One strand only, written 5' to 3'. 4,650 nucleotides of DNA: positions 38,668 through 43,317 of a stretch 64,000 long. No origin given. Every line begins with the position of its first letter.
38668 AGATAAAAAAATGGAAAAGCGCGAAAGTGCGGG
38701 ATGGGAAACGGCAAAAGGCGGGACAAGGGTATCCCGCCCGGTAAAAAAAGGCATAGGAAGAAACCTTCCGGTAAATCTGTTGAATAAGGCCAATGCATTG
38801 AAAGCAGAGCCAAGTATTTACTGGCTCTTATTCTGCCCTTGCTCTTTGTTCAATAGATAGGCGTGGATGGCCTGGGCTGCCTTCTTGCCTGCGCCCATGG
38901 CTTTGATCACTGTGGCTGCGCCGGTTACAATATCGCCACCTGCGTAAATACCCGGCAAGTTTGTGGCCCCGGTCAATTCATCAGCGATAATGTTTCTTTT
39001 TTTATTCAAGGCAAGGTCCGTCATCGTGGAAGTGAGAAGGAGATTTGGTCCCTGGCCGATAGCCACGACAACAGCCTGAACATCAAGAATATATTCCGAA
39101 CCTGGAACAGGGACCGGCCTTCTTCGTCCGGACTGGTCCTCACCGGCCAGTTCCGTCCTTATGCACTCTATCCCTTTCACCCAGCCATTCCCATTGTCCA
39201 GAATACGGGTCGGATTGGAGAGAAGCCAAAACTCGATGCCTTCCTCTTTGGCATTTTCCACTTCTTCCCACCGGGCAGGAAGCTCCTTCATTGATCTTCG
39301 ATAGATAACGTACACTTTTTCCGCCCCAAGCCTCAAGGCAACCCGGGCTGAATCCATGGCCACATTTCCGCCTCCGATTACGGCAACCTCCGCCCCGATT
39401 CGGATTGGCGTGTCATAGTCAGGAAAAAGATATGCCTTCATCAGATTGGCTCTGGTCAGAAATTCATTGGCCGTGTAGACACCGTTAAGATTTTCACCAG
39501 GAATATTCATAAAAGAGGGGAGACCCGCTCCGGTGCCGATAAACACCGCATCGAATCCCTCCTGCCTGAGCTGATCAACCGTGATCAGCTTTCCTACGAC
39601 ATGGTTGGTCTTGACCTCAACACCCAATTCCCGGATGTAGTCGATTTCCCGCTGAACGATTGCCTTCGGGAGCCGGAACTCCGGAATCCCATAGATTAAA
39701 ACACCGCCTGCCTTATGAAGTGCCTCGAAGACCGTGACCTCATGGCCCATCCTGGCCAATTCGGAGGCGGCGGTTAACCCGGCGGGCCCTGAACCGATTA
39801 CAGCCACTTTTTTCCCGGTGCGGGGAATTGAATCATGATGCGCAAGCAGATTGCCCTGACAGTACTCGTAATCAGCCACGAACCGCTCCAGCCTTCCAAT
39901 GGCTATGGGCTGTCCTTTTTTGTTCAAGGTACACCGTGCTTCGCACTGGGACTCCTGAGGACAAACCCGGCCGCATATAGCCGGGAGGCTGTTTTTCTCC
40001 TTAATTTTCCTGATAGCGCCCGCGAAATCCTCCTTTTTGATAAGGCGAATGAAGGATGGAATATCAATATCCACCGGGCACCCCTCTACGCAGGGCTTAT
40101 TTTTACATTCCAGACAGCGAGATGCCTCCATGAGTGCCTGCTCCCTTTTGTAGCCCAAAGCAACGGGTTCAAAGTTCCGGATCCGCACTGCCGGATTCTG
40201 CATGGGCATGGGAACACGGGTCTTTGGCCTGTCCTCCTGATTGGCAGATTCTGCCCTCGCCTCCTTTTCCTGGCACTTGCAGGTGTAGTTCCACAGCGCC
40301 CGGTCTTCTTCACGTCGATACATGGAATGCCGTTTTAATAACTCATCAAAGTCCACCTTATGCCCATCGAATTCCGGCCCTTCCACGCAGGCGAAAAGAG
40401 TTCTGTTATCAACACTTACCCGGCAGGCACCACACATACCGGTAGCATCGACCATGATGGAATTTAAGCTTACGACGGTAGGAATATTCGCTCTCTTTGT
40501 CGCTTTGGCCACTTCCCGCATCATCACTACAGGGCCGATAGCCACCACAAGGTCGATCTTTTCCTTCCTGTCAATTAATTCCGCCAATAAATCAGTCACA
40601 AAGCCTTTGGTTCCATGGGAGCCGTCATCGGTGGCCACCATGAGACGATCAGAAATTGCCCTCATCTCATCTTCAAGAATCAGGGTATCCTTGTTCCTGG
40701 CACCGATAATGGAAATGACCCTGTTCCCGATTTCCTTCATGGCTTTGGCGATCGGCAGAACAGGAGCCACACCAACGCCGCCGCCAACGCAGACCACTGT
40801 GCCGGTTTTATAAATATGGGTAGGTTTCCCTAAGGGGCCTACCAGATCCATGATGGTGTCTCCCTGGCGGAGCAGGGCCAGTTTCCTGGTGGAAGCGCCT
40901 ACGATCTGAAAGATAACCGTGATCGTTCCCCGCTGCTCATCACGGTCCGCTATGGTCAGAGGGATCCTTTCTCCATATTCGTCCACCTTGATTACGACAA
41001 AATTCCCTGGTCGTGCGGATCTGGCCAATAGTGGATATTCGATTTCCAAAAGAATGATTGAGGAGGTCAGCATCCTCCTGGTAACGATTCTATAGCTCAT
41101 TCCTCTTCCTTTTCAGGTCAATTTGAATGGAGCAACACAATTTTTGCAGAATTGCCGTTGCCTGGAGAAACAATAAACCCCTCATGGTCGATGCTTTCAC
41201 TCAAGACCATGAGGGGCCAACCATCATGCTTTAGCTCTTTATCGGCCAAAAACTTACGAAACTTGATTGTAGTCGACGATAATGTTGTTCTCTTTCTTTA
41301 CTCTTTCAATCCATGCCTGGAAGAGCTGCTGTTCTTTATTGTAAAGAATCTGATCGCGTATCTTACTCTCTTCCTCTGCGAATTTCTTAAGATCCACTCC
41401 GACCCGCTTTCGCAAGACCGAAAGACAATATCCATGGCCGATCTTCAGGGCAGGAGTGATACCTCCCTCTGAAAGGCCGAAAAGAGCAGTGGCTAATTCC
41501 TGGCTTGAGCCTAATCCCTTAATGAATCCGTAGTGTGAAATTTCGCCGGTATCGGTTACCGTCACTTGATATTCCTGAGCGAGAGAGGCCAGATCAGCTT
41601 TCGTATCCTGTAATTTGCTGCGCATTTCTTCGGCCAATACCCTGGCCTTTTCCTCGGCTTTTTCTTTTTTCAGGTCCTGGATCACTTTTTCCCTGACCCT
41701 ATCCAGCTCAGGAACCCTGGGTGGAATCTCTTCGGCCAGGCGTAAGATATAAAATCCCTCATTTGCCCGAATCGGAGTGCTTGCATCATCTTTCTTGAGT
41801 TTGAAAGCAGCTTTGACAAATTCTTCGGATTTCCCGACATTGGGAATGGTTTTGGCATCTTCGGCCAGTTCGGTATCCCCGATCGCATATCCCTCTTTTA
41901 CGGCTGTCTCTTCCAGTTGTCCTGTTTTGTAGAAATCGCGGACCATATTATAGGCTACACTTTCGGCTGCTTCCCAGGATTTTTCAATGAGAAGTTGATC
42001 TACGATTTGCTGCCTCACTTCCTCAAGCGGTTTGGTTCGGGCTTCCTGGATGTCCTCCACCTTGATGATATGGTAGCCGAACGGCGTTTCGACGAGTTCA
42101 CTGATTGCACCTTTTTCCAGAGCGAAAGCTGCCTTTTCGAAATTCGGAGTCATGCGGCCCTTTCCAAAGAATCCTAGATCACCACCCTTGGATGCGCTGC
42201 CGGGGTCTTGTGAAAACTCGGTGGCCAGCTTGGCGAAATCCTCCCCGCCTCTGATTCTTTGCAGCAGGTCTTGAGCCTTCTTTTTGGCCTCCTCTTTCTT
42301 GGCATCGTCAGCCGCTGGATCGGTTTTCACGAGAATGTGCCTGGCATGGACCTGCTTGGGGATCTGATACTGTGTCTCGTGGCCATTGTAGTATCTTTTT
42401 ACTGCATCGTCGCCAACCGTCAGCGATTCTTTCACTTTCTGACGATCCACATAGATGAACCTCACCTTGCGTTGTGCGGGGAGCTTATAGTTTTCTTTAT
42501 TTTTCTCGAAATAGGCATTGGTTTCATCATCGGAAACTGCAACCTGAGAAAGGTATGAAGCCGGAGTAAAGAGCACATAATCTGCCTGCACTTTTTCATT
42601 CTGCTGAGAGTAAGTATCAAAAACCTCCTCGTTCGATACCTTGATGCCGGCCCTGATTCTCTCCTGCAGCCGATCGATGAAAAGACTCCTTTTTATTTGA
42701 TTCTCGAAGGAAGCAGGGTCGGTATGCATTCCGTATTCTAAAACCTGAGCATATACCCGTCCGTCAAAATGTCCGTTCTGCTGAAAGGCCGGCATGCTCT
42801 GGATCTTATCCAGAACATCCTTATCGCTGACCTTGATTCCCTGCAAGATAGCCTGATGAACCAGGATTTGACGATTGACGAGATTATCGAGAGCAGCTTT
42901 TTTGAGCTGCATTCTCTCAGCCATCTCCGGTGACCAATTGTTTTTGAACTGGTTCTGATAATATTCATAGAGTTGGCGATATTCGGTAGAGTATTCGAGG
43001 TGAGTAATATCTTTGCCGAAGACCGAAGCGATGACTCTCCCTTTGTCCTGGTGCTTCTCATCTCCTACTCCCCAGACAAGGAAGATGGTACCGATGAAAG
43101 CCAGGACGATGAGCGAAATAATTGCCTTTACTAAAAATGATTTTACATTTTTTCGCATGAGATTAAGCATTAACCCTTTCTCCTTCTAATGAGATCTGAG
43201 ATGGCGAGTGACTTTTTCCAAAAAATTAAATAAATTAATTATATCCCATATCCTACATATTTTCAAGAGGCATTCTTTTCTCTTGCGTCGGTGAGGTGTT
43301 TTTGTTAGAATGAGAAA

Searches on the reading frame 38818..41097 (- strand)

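Call 14: search_protein_families(library=pfam, proteins=[window:38818-41097:-], max_evalue=0.001)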
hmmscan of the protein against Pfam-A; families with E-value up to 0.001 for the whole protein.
window:38818-41097:- (759 aa): 18 families
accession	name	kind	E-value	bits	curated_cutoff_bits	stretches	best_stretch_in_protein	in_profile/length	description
PF14691.11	Fer4_20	-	1.1e-43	148.1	25.8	1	305-412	1-109/113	Dihydroprymidine dehydrogenase domain II, 4Fe-4S cluster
PF07992.20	Pyr_redox_2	-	5.8e-35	121.6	26.1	1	429-737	1-291/291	Pyridine nucleotide-disulphide oxidoreductase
PF00070.33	Pyr_redox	-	2.2e-15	57.3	22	2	571-644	2-78/82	Pyridine nucleotide-disulphide oxidoreductase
PF10418.14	DHODB_Fe-S_bind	-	1.3e-12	47.7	23.9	1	212-249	1-41/41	Iron-sulfur cluster binding domain of dihydroorotate dehydrogenase B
PF13738.12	Pyr_redox_3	-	3.3e-10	40.1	30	1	566-721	163-305/305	Pyridine nucleotide-disulphide oxidoreductase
PF13450.12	NAD_binding_8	-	2.3e-08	34.6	21.9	1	433-465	1-33/68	NAD(P)-binding Rossmann-like domain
PF01262.27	AlaDh_PNT_C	-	3.1e-08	33.7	23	0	544-598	6-57/214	Alanine dehydrogenase/PNT, C-terminal domain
PF00175.26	NAD_binding_1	-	1.8e-07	32.2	22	1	104-197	2-108/109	Oxidoreductase NAD-binding domain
PF01266.30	DAO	-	1.2e-06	28.8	27.9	1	430-463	1-34/353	FAD dependent oxidoreductase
PF12831.13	FAD_oxidored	-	5.8e-06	26.3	27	1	431-467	2-38/416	FAD dependent oxidoreductase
PF01494.25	FAD_binding_3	-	1.6e-05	24.8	22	1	430-462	3-35/349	FAD binding domain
PF01593.30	Amino_oxidase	-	2.1e-05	24.4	19.8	1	439-465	2-28/443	Flavin containing amine oxidoreductase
PF01946.23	Thi4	-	3.9e-05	23.4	26.2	1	430-496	19-85/235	Thi4 family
PF00890.30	FAD_binding_2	-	4.6e-05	23.2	20.4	1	431-465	2-36/414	FAD binding domain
PF03807.23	F420_oxidored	-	6.4e-05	23.9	21.6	0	571-608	2-39/94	NADP oxidoreductase coenzyme F420-dependent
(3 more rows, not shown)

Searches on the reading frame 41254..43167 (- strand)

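Call 14: search_protein_families(library=pfam, proteins=[window:41254-43167:-], max_evalue=0.001)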
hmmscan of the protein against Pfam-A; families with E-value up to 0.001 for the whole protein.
window:41254-43167:- (637 aa): 6 families
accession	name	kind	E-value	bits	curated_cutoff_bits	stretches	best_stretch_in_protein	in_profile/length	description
PF00639.27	Rotamase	-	5.7e-45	152.7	21.7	2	277-372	1-97/97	PPIC-type PPIASE domain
PF13145.12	Rotamase_2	-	4.6e-43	147.3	27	3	252-386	2-121/121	PPIC-type PPIASE domain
PF13616.12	Rotamase_3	-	1.9e-42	144.9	22.5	1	268-372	11-114/116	PPIC-type PPIASE domain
PF13624.11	SurA_N_3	-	4.5e-40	137.6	27.2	1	1-167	2-161/162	SurA-like N-terminal domain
PF13623.11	SurA_N_2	-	2.4e-28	99.3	28.5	1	1-143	1-145/145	SurA-like N-terminal domain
PF11268.13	DUF3071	-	0.00046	20.8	26.9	0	206-319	4-79/168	Protein of unknown function (DUF3071)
